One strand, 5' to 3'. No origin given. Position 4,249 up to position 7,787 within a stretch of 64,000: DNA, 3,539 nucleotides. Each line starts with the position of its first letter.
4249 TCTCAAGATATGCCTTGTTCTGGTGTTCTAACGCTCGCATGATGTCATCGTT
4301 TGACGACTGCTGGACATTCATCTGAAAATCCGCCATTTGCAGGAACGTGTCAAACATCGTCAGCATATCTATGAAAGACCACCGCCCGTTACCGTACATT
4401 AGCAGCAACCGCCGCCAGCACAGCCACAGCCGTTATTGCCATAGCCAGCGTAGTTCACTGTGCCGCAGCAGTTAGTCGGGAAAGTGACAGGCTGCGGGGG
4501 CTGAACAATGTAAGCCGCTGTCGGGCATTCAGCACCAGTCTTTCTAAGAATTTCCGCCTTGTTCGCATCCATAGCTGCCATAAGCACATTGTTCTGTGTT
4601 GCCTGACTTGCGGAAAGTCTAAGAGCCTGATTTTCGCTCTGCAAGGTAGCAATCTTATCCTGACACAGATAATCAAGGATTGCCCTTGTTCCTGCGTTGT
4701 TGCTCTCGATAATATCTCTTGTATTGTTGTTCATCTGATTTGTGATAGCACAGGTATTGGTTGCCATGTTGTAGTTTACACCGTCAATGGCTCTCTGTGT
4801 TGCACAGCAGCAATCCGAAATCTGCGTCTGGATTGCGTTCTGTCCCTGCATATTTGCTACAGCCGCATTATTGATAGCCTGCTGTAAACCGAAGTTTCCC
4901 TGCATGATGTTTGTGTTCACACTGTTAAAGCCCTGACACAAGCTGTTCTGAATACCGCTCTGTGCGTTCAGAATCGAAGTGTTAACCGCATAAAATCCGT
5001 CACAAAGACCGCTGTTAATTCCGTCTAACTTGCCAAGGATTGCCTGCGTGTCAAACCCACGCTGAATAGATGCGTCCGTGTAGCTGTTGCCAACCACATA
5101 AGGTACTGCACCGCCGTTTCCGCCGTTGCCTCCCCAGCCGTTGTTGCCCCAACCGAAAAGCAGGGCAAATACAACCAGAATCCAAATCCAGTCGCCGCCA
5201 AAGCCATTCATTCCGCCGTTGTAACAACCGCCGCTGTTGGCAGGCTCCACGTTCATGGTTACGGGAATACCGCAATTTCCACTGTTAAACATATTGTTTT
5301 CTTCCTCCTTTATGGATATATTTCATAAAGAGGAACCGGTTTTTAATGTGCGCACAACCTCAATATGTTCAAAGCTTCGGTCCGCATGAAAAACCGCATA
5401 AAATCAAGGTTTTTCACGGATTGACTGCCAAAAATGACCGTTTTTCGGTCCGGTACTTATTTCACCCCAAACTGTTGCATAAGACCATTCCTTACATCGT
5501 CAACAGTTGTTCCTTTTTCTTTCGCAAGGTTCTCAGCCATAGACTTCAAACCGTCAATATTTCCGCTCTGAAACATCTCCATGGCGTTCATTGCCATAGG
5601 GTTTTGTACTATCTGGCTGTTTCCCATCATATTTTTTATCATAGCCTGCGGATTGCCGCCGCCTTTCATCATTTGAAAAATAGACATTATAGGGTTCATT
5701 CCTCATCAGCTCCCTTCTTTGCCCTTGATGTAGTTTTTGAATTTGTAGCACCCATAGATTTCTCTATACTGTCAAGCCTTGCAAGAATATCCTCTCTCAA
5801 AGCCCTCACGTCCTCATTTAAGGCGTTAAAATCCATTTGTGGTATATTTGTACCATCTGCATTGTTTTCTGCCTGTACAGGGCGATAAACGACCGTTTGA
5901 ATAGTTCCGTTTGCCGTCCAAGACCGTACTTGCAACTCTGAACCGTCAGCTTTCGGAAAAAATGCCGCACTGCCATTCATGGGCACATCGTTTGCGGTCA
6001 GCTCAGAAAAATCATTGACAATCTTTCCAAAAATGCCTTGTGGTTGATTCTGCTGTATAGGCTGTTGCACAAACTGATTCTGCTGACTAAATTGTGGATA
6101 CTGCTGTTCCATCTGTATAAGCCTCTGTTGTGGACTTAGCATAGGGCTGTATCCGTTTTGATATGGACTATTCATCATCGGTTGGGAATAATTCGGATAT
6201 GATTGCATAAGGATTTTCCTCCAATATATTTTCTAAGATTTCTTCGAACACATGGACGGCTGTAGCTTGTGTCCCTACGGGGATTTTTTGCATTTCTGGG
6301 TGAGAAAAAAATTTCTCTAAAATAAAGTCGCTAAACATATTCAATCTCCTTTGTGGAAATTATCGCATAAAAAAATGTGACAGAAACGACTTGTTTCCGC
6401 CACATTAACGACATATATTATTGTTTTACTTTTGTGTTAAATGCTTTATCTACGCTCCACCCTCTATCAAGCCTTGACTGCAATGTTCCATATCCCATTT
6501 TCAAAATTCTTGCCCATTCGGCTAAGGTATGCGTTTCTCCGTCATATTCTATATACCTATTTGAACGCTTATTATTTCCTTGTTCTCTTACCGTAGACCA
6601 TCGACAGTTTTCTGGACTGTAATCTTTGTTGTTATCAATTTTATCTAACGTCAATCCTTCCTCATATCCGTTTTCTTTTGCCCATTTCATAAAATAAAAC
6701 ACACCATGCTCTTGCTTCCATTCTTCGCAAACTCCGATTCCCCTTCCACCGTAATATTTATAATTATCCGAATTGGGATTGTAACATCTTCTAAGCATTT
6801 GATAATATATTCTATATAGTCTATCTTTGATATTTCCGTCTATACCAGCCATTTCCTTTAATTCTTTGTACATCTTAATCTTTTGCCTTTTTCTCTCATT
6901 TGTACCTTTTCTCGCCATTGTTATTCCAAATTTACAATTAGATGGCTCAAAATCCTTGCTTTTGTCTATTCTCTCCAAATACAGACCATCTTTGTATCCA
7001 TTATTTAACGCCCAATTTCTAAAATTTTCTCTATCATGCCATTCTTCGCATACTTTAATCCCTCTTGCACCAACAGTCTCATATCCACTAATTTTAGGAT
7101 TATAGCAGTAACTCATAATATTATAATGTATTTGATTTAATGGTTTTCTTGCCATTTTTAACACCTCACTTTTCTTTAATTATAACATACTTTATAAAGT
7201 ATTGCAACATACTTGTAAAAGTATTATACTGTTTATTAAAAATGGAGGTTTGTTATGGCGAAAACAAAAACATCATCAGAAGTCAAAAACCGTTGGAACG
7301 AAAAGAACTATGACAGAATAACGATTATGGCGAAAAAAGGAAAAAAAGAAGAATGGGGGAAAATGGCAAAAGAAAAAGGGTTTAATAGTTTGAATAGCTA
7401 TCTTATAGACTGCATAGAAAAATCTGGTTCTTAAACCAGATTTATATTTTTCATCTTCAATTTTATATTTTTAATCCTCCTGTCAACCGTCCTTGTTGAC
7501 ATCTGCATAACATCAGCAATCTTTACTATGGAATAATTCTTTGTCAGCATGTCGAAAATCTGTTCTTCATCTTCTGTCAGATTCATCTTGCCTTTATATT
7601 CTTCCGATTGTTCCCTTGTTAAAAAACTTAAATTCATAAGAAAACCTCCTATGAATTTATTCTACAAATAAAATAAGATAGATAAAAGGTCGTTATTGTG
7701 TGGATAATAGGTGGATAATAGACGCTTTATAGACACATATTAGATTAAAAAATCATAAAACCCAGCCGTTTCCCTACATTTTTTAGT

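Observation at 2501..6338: Self-contained cargo operon of extreme low-complexity, Cys-, Gln- and Gly-rich proteins next to the recombinase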

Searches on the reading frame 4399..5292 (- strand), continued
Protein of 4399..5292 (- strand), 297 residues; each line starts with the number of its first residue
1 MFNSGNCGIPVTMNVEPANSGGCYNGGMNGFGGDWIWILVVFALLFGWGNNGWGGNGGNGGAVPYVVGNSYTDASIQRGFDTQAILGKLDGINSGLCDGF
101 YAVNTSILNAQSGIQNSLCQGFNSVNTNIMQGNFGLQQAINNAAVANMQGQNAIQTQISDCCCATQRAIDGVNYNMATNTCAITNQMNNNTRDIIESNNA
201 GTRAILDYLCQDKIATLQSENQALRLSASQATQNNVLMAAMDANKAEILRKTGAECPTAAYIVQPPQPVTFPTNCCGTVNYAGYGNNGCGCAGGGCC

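Call 98: search_protein_families(library=pfam, proteins=[L097:4866-5588:+, L104:647-1429:+, L124:4823-5632:+, L154:5444-6247:+, L138:5449-6234:+, L133:5773-6465:+, L141:5022-5678:+, L143:1665-2237:+, L136:4786-6303:+, L112:386-1042:+], max_evalue=0.001)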
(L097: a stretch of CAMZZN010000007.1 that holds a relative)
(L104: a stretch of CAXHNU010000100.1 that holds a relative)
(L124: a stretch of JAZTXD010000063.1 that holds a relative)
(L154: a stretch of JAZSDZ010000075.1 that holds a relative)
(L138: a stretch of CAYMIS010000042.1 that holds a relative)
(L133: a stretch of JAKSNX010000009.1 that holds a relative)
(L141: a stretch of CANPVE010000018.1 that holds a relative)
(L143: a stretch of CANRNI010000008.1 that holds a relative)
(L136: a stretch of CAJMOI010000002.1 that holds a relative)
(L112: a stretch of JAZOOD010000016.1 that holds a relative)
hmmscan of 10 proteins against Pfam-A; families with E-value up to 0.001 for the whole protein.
L097:4866-5588:+ (240 aa): 0 families

L104:647-1429:+ (260 aa): 1 family
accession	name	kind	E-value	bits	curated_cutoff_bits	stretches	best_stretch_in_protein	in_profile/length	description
PF01510.30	Amidase_2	-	1.9e-15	57.8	26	1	25-170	2-130/131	N-acetylmuramoyl-L-alanine amidase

L124:4823-5632:+ (269 aa): 3 families
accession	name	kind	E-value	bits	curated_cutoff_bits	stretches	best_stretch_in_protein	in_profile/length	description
PF01510.30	Amidase_2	-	3.5e-18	66.6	26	1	21-140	3-130/131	N-acetylmuramoyl-L-alanine amidase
PF01471.23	PG_binding_1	-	1e-12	48.4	23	1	229-265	21-57/57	Putative peptidoglycan binding domain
PF09374.15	PG_binding_3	-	0.00036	21.1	24.6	0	219-242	3-31/76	Predicted Peptidoglycan domain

L154:5444-6247:+ (267 aa): 3 families
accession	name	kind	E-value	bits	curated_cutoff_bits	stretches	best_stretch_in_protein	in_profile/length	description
PF01471.23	PG_binding_1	-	3.1e-15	56.5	23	1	208-256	3-51/57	Putative peptidoglycan binding domain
PF05257.22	CHAP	-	1.4e-10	41.9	26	1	55-140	4-81/81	CHAP domain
PF09374.15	PG_binding_3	-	0.00013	22.5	24.6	0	213-241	6-33/76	Predicted Peptidoglycan domain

L138:5449-6234:+ (261 aa): 2 families
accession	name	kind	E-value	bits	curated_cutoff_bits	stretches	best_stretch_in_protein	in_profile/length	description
PF00149.33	Metallophos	-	1e-05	26.5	21.5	1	19-196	2-191/191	Calcineurin-like phosphoesterase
PF12850.12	Metallophos_2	-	0.00062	20.2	27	0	20-200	3-123/154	Calcineurin-like phosphoesterase superfamily domain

L133:5773-6465:+ (230 aa): 2 families
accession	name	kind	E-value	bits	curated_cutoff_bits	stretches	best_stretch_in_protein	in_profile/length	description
PF25309.1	ELLD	-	2.1e-49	168.2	27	1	5-177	1-174/175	Endolysin-like domain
PF08230.16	CW_7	-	1.8e-09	37.6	25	1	188-227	1-39/40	CW_7 repeat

L141:5022-5678:+ (218 aa): 0 families

L143:1665-2237:+ (190 aa): 3 families
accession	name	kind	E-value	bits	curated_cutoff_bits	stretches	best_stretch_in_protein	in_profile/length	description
PF00404.24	Dockerin_1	-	3.4e-09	37.2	22.9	1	131-181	1-51/57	Dockerin type I domain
PF13405.12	EF-hand_6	-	8.6e-05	22.4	25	0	167-184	10-27/30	EF-hand domain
PF00036.39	EF-hand_1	-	0.0007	19.4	25.4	0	165-185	8-28/29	EF hand domain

L136:4786-6303:+ (505 aa): 2 families
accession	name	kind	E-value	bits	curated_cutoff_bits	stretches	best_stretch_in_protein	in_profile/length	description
PF01520.23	Amidase_3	-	4e-35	121.9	27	1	268-444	1-173/174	N-acetylmuramoyl-L-alanine amidase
PF09992.14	NAGPA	-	9.5e-11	42.6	25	1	98-255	3-169/169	Phosphodiester glycosidase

L112:386-1042:+ (218 aa): 1 family
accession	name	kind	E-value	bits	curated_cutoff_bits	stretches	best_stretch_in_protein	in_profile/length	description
PF01510.30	Amidase_2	-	4.6e-29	101.8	26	1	27-155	2-131/131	N-acetylmuramoyl-L-alanine amidase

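Call 101: search_solved_structures(query=A10, max_evalue=10, show_alignments=2)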
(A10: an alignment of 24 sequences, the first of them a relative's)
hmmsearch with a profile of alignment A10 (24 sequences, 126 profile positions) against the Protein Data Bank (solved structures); distinct sequences matched with E-value up to 10: 0.

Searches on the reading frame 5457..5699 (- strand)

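Call 4: search_protein_families(library=pfam, proteins=[window:5457-5699:-], max_evalue=1)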
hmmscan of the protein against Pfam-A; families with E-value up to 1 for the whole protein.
window:5457-5699:- (80 aa): 1 family
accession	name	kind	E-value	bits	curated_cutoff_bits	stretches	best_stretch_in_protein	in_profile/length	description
PF12324.14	HTH_15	-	0.025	15.2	27.2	1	49-74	32-57/74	Helix-turn-helix domain of alkylmercury lyase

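Call 5: search_protein_families(library=phrogs, proteins=[window:5457-5699:-], max_evalue=0.1)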
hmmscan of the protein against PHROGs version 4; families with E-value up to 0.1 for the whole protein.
window:5457-5699:- (80 aa): 1 family
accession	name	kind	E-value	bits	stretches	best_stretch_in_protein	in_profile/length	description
phrog_34766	-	unknown function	0.06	14.6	1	22-61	2-40/82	-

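Call 11: search_protein_families(library=ncbifam, proteins=[window:5457-5699:-], max_evalue=1)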
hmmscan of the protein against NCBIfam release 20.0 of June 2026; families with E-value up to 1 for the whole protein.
window:5457-5699:- (80 aa): 0 families

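Call 62: search_protein_families(library=padloc, proteins=[window:5457-5699:-], max_evalue=0.1)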
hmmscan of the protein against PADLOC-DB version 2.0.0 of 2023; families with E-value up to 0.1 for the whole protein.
window:5457-5699:- (80 aa): 0 families

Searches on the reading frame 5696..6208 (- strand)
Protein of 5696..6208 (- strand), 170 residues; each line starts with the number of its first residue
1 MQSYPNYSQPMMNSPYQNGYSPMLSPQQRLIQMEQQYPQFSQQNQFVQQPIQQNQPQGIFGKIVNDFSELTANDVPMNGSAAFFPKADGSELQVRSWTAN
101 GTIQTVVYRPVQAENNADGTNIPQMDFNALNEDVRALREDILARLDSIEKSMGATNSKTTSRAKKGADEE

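Call 4: search_protein_families(library=pfam, proteins=[window:5696-6208:-], max_evalue=1)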
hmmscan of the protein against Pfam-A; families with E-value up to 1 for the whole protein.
window:5696-6208:- (170 aa): 0 families

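Call 5: search_protein_families(library=phrogs, proteins=[window:5696-6208:-], max_evalue=0.1)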
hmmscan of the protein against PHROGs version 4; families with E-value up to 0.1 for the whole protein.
window:5696-6208:- (170 aa): 1 family
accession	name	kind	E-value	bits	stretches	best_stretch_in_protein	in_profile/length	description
phrog_21718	-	unknown function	2.5e-12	48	1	7-156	5-148/159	-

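Call 11: search_protein_families(library=ncbifam, proteins=[window:5696-6208:-], max_evalue=1)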
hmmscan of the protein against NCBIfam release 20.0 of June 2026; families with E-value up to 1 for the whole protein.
window:5696-6208:- (170 aa): 0 families

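Call 62: search_protein_families(library=padloc, proteins=[window:5696-6208:-], max_evalue=0.1)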
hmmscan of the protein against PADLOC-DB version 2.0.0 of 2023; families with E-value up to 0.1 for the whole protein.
window:5696-6208:- (170 aa): 0 families

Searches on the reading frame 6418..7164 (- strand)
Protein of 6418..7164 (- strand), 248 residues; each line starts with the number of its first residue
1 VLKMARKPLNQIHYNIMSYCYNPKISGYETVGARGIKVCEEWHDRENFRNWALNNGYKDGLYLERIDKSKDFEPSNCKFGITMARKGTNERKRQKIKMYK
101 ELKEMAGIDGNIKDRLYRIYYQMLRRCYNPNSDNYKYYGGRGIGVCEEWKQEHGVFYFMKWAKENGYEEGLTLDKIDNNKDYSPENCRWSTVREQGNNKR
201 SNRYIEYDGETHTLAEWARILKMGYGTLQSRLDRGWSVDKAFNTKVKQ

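Call 11: search_protein_families(library=ncbifam, proteins=[window:6418-7164:-], max_evalue=1)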
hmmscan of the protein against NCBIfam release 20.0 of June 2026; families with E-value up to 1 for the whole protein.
window:6418-7164:- (248 aa): 1 family
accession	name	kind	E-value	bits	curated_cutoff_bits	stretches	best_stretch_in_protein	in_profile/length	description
TIGR04111.1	BcepMu_gp16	hypoth_equivalog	0.15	12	34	0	159-176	17-34/55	phage-associated protein, BcepMu gp16 family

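Call 32: search_protein_families(library=pfam, proteins=[window:6418-7164:-], max_evalue=1)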
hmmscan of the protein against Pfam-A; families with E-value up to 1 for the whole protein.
window:6418-7164:- (248 aa): 2 families
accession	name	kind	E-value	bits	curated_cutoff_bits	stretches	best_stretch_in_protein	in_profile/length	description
PF19246.4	DUF5894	-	0.1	12.6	25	0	158-168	29-39/57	Family of unknown function (DUF5894)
PF23359.1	Lsr2_DNA-bd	-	0.15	11.9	26.9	0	161-168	12-19/37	Lsr2 DNA-binding domain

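Call 50: search_protein_families(library=phrogs, proteins=[window:6418-7164:-], max_evalue=0.01)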
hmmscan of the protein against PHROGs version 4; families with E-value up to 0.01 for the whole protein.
window:6418-7164:- (248 aa): 8 families
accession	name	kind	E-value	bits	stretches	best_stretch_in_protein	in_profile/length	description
phrog_3377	-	DNA, RNA and nucleotide metabolism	7.7e-82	274.9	2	108-247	6-142/196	HNH endonuclease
phrog_374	-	DNA, RNA and nucleotide metabolism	5.4e-64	218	2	92-244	257-398/617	HNH endonuclease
phrog_8790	-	DNA, RNA and nucleotide metabolism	3.7e-47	162.3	2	109-208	18-112/241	restriction endonuclease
phrog_2081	-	DNA, RNA and nucleotide metabolism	2.7e-43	149.7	2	100-207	89-203/433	HNH endonuclease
phrog_953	-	DNA, RNA and nucleotide metabolism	3.4e-28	100.1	2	110-193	218-299/420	HNH endonuclease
phrog_4578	-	DNA, RNA and nucleotide metabolism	0.00015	22.7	1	161-201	19-61/130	HNH endonuclease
phrog_3118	-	DNA, RNA and nucleotide metabolism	0.0013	19.3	0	171-212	69-107/287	HNH endonuclease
phrog_1065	-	unknown function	0.0058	17.5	0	200-248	50-94/192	-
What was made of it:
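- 6418..7164 (-): Free-standing HNH homing endonuclease. It is an insertion, not a cassette component. phrog_3377 at E 7.7e-82 (call 50).
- On HNH homing endonuclease (6418-7164): phrog_3377 at E 7.7e-82 and phrog_374 at 5.4e-64 (call 50).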

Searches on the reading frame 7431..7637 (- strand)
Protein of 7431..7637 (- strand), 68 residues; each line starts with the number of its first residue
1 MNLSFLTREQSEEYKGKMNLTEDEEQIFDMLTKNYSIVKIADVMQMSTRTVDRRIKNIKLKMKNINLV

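Call 32: search_protein_families(library=pfam, proteins=[window:7431-7637:-], max_evalue=1)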
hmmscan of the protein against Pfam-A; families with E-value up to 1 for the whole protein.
window:7431-7637:- (68 aa): 12 families
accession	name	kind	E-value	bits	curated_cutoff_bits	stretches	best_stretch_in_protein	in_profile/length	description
PF00196.25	GerE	-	1.5e-06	28.2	23.5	1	19-66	2-49/57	Bacterial regulatory proteins, luxR family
PF13936.12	HTH_38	-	0.00018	21.6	27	1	23-56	9-42/44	Helix-turn-helix domain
PF08281.18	Sigma70_r4_2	-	0.00018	21.5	25.7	1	20-62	11-54/54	Sigma-70, region 4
PF13542.12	HTH_Tnp_ISL3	-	0.0014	18.5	27.4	1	24-57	17-49/51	Helix-turn-helix domain of transposase family ISL3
PF08279.18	HTH_11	-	0.005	17.1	25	1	25-65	3-46/55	HTH domain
PF13384.12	HTH_23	-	0.0075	16.5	24.6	1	27-57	10-40/50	Homeodomain-like domain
PF05043.19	Mga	-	0.016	16.2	21.1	1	31-67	27-63/87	Mga helix-turn-helix domain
PF07638.17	Sigma70_ECF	-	0.022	15.1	21.1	1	31-63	148-180/185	ECF sigma factor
PF24924.1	DUF7745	-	0.029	13.9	26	1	12-58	62-108/341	Domain of unknown function (DUF7745)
PF04545.22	Sigma70_r4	-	0.047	13.7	24.1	1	20-63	5-49/50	Sigma-70, region 4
PF13551.12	HTH_29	-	0.072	13.6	28.1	1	36-56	14-34/64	Winged helix-turn helix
PF07796.16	DUF1638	-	0.073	13.4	27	1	5-59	83-140/161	Protein of unknown function (DUF1638)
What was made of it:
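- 7431..7637 (-): 68-aa GerE/LuxR-type, sigma-region-4-like HTH protein. It is the cassette-linked candidate activator. Pfam GerE scores 28.2 bits against a cut-off of 23.5 (call 32).
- On LuxR/GerE-type HTH regulators (the 68-aa protein): 28.2 bits against a cut-off of 23.5, with weaker Sigma70_r4_2 hits (call 32).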

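Call 86: search_protein_families(library=ncbifam, proteins=[window:7431-7637:-], max_evalue=0.01)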
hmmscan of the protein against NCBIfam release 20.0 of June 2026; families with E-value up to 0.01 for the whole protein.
window:7431-7637:- (68 aa): 15 families
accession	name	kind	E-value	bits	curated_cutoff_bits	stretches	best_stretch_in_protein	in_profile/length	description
NF052366.1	photon_PedR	equivalog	3.9e-05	23.8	120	1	19-66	2-49/74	photosynthetic electron transport-dependent transcriptional regulator PedR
TIGR02937.1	sigma70-ECF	superfamily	8.1e-05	22.3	42.9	1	19-64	117-163/165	sigma-70 family RNA polymerase sigma factor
NF052445.1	RespRegMctR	equivalog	0.00013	21.4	300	1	12-63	137-188/205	two-component system response regulator MctR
TIGR02985.1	Sig70_bacteroi1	subfamily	0.00019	21.7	126.4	1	19-60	114-156/162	RNA polymerase sigma-70 factor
NF005385.0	PRK06930.1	subfamily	0.001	18.8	136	1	19-64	114-160/170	positive control sigma-like factor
NF009949.0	PRK13413.1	equivalog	0.0011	18.7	272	1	7-62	146-200/203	master DNA invertase Mpi family serine-type recombinase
NF033558.1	transpos_IS1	equivalog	0.0014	18.6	100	1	10-63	31-84/199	IS1 family transposase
NF007935.0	PRK10651.1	equivalog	0.0022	17.2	250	1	8-63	144-199/216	two-component system response regulator NarL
NF048019.1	IS256_Zn_var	equivalog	0.0034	16.7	150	1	13-65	28-80/304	IS256 family transposase, variant Zn-binding type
NF047785.1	respo_reg_MadR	equivalog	0.0038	16.6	300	1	10-63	139-192/209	MadR family response regulator transcription factor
NF007708.0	PRK10403.1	equivalog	0.0039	16.7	343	1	18-62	152-196/215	nitrate/nitrite response regulator protein NarP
NF011896.0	PRK15369.1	equivalog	0.0041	16.7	242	1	4-63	134-193/211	two component system response regulator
NF011940.0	PRK15411.1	equivalog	0.0059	16.4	162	1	17-66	135-184/207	transcriptional regulator RcsA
TIGR03541.1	reg_near_HchA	equivalog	0.0065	16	215.6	1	13-63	165-215/232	PA1136 family autoinducer-binding transcriptional regulator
NF040595.1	HTH_Cbp1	equivalog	0.0091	15.9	140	1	19-56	94-132/135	CRISPR DNA repeat-binding protein Cbp1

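Call 87: find_encoding_contigs(protein=window:7431-7637:-, flank=6000, max_places=10)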
Protein window:7431-7637:- (68 aa): 7 contigs read that carry it; 5 places shown.
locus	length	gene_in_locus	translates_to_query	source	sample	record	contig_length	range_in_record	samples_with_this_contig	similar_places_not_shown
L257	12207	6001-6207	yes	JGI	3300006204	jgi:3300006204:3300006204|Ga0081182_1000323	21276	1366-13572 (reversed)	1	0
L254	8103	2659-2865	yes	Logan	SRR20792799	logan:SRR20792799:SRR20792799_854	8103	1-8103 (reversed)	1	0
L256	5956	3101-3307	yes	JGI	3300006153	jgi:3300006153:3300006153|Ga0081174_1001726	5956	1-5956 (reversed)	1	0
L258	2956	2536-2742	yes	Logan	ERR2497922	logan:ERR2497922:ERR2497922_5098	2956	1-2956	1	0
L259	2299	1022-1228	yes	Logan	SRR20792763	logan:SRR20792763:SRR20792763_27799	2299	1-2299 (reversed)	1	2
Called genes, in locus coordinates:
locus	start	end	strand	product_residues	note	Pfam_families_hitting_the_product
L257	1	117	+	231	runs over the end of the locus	-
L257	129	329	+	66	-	-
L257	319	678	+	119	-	-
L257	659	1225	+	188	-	-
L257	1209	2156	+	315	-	PF00004:AAA, PF07728:AAA_5 (weak)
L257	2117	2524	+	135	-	PF00075:RNase_H, PF13456:RVT_3 (weak)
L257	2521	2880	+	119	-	-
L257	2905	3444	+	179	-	-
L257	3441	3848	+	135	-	PF09643:YopX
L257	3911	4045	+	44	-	-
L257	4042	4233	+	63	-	-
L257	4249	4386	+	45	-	-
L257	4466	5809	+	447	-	PF00239:Resolvase, PF07508:Recombinase, PF13408:Zn_ribbon_recom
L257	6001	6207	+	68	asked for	PF00196:GerE (weak)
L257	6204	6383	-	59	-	-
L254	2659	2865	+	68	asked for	PF00196:GerE (weak)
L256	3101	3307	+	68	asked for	PF00196:GerE (weak)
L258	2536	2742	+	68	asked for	PF00196:GerE (weak)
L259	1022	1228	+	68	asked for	PF00196:GerE (weak)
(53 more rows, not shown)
